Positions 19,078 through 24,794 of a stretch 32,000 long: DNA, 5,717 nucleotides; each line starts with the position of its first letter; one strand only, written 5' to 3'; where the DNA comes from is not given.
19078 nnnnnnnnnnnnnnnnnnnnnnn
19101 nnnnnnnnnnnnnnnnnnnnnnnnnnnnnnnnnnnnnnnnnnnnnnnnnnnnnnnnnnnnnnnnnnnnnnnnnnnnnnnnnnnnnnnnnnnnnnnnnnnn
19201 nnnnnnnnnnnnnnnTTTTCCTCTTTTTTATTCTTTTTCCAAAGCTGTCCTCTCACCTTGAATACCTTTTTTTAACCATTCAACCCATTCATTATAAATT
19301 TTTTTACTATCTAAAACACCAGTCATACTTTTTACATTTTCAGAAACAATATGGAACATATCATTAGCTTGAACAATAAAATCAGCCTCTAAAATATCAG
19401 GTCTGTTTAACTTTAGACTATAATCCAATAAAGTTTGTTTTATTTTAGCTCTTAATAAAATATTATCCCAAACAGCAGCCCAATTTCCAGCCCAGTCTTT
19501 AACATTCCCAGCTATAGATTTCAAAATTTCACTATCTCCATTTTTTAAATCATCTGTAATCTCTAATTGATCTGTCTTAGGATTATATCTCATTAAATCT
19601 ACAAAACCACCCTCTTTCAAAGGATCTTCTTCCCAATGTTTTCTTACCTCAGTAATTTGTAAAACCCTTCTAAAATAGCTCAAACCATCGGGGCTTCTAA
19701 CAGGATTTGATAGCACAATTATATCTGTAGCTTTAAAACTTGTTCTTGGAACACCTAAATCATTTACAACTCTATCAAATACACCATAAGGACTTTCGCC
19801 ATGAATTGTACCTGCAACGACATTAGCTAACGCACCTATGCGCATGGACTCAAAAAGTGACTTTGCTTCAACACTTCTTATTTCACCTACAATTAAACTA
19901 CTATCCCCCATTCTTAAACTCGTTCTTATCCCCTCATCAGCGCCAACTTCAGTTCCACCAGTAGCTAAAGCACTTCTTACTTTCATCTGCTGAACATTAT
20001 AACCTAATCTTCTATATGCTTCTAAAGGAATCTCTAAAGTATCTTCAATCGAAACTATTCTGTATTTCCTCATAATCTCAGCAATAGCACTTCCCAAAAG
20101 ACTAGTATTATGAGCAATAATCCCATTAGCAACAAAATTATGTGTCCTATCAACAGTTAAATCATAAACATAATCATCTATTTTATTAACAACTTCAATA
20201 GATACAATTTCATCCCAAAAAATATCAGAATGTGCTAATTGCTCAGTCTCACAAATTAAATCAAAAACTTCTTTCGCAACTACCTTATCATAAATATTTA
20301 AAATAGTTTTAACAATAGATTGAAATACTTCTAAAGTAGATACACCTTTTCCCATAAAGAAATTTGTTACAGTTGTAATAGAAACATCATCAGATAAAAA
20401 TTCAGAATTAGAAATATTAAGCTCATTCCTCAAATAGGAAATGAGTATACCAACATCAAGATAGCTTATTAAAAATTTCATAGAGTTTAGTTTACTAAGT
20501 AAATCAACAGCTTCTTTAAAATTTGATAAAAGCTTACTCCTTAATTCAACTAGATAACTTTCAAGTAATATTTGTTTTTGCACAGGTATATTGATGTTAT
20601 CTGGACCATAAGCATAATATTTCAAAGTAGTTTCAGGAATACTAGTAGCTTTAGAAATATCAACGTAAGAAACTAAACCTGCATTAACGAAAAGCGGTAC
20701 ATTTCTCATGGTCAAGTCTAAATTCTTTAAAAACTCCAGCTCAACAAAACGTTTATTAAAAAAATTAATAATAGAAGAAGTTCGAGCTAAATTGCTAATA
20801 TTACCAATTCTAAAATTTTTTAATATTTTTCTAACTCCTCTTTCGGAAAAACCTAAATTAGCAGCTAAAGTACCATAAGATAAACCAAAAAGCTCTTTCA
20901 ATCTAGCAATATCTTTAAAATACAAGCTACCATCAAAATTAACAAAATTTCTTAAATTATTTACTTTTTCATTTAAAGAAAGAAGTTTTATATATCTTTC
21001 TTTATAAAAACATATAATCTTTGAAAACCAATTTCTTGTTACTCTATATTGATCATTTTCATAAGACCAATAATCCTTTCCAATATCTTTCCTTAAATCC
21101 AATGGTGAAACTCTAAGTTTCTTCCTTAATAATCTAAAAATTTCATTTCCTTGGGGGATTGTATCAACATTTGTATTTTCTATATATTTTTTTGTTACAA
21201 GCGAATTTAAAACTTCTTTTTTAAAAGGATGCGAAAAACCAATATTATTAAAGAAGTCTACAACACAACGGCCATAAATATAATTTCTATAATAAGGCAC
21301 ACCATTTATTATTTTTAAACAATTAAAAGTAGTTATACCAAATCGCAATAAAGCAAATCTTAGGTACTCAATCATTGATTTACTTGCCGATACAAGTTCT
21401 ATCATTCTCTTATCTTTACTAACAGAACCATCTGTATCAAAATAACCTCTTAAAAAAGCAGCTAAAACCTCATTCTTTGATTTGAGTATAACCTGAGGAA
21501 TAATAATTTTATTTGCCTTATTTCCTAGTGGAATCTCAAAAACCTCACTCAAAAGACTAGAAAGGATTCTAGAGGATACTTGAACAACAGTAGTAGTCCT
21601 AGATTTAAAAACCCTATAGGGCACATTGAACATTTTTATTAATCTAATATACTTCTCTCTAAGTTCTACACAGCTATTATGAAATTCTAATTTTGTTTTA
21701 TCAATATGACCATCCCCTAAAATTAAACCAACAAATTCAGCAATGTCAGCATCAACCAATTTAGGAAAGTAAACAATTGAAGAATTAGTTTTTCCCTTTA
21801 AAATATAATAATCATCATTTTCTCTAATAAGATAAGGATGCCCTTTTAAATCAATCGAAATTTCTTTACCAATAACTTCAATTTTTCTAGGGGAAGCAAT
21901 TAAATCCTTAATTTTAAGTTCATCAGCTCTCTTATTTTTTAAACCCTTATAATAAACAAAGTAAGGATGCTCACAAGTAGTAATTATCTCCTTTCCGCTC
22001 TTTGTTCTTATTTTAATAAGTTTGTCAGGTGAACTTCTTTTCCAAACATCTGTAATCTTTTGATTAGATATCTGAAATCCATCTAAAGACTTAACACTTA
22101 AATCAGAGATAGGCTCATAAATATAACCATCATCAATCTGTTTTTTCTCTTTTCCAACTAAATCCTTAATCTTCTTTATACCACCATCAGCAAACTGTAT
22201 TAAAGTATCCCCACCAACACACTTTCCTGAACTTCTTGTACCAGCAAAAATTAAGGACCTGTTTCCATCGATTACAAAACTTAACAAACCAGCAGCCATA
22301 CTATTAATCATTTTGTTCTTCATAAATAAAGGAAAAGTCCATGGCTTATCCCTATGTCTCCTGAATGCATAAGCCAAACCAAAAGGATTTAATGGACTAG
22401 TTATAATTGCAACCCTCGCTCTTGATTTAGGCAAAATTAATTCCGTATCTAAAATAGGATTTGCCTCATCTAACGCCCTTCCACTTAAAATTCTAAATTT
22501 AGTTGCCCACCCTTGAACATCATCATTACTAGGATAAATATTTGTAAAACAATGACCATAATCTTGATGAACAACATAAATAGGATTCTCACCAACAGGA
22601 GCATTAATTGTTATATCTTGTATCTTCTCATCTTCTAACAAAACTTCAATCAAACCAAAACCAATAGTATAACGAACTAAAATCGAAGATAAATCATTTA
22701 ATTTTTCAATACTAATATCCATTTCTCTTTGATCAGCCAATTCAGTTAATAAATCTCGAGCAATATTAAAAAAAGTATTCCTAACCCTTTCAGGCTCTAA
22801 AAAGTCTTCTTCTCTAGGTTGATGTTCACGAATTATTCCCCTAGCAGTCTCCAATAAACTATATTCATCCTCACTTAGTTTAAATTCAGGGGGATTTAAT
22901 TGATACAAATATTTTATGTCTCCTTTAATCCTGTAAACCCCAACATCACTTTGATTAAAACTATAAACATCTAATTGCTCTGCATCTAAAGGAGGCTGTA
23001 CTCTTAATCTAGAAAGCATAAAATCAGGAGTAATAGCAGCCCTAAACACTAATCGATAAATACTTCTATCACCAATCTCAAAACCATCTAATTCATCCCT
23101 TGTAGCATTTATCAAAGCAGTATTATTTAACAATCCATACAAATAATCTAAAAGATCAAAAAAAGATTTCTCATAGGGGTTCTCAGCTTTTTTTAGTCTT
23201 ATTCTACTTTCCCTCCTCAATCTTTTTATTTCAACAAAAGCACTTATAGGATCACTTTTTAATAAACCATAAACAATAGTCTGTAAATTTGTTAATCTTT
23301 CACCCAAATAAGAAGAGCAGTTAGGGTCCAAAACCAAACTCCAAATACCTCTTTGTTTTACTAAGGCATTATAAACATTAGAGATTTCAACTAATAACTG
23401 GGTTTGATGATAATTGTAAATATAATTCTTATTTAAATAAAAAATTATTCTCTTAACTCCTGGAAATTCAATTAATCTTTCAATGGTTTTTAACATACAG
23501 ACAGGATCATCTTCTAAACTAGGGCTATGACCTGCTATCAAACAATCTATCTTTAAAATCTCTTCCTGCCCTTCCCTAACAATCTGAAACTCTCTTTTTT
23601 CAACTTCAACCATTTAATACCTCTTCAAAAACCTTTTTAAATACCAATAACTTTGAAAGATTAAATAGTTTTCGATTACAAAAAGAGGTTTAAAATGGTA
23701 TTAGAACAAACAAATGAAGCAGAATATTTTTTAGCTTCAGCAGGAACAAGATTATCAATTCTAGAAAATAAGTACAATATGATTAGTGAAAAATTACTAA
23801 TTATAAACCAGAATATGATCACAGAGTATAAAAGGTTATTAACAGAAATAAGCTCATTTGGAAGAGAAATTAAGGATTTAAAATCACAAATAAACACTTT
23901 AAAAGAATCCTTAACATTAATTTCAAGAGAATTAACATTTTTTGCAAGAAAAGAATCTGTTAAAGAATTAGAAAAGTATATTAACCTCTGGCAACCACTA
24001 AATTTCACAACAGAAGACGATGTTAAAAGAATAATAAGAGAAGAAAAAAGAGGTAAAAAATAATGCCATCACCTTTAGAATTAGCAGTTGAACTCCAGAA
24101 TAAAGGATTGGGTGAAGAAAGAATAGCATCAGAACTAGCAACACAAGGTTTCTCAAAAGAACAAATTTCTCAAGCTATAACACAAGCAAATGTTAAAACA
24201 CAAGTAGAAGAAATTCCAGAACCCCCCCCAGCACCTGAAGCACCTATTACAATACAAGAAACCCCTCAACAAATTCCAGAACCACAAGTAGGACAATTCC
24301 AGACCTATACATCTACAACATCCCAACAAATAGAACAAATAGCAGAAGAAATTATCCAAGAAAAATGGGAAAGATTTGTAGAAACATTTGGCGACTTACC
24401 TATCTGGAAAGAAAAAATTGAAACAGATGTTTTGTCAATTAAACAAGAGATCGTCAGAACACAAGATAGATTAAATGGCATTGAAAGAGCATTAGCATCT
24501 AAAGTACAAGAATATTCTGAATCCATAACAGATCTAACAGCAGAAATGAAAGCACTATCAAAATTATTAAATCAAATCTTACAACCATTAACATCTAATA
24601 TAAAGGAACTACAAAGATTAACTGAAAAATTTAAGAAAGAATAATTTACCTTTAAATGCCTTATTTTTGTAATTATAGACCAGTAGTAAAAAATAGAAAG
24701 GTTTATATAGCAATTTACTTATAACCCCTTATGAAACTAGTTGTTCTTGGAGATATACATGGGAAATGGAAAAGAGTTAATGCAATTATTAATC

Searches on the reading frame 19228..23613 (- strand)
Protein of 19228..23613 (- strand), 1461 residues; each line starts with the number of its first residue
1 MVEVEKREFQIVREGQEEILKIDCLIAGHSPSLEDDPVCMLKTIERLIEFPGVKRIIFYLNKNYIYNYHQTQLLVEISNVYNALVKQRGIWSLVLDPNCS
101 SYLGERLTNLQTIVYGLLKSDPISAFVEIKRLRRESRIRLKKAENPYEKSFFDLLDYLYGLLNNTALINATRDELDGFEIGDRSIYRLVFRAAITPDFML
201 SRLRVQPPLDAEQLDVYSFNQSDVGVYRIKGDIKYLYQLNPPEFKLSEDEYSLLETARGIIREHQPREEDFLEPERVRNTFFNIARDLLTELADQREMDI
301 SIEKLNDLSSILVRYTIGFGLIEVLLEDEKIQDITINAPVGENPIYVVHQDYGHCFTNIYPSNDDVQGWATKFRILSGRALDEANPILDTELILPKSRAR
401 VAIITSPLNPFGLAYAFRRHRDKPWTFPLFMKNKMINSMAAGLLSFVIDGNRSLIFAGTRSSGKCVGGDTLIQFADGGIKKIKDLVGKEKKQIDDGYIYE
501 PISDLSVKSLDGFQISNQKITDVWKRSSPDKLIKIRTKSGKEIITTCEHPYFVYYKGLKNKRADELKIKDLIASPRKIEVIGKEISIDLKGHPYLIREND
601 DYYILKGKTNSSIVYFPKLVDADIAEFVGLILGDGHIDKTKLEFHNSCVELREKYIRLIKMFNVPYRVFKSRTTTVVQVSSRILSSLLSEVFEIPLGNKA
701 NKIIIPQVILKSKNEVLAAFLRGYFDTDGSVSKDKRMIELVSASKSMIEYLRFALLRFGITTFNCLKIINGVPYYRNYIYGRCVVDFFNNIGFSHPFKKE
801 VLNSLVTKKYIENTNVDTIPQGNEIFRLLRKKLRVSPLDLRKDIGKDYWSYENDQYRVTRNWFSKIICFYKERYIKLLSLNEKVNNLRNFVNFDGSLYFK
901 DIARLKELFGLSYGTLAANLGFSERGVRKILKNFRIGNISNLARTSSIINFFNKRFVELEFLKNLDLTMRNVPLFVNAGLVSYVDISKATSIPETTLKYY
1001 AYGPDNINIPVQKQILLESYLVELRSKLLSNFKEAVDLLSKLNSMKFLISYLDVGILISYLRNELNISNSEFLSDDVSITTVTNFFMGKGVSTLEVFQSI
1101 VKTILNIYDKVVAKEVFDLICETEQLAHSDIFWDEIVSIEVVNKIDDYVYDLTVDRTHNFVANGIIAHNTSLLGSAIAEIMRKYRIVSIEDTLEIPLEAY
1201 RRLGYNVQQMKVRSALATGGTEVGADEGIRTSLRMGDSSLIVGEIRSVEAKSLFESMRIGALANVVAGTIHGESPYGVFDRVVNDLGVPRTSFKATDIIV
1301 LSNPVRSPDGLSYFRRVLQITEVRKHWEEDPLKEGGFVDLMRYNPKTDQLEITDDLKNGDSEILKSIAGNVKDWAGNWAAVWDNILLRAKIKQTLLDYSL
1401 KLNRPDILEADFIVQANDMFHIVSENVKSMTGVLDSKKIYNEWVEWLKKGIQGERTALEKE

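Call 26: search_protein_families(library=pfam, proteins=[window:19228-23613:-], max_evalue=0.001)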
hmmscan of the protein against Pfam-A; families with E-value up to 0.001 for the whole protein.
window:19228-23613:- (1461 aa): 4 families
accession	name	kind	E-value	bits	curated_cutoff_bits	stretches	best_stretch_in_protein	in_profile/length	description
PF14890.11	Intein_splicing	-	4.6e-31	108.1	35.8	1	472-1169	1-155/155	Intein splicing domain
PF14528.11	LAGLIDADG_3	-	6.9e-21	74.7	22.5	1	715-792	1-82/82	LAGLIDADG-like domain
PF00437.27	T2SSE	-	3.1e-08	33.1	24.9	1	1171-1300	157-272/370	Type II/IV secretion system protein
PF14527.11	LAGLIDADG_WhiA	-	0.00011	22.7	23.2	0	718-762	2-48/93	WhiA LAGLIDADG-like domain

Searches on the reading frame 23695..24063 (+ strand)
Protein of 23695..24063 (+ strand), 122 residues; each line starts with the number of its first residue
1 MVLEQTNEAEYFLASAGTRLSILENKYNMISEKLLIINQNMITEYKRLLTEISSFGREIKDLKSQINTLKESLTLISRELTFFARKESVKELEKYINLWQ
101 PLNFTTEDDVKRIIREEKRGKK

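Call 56: search_protein_families(library=pfam, proteins=[window:23695-24063:+], max_evalue=0.01)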
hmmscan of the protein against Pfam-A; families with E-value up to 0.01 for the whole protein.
window:23695-24063:+ (122 aa): 2 families
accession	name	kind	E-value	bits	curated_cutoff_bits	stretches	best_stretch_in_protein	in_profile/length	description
PF06419.17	COG6_N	-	0.0039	17.7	27.4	1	30-80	20-70/114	Conserved oligomeric complex COG6, N-terminal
PF14775.11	NYD-SP28_assoc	-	0.0069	16.9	27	0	42-73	25-56/60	Sperm tail C-terminal domain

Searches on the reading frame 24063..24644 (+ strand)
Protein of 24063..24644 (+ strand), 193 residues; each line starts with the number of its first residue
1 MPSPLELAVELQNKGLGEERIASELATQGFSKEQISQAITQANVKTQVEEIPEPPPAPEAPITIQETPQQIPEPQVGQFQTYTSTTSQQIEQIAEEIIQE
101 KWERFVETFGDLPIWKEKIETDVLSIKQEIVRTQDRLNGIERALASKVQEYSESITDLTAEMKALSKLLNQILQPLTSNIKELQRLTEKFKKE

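Call 56: search_protein_families(library=pfam, proteins=[window:24063-24644:+], max_evalue=0.01)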
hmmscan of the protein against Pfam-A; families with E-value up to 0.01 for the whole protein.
window:24063-24644:+ (193 aa): 4 families
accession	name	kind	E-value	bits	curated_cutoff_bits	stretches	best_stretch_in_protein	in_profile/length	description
PF04108.17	ATG17_like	-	0.00039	20.4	43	1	75-188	131-253/355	Autophagy protein ATG17-like domain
PF06009.19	Laminin_II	-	0.00055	20.4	33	1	118-183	14-81/138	Laminin Domain II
PF22448.1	RepB_primase_C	-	0.0026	18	26.1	1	21-42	10-31/54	RepB DNA-primase C-terminal helical domain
PF05149.17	Flagellar_rod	-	0.0053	16.7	23.4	1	82-177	151-242/287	Paraflagellar rod protein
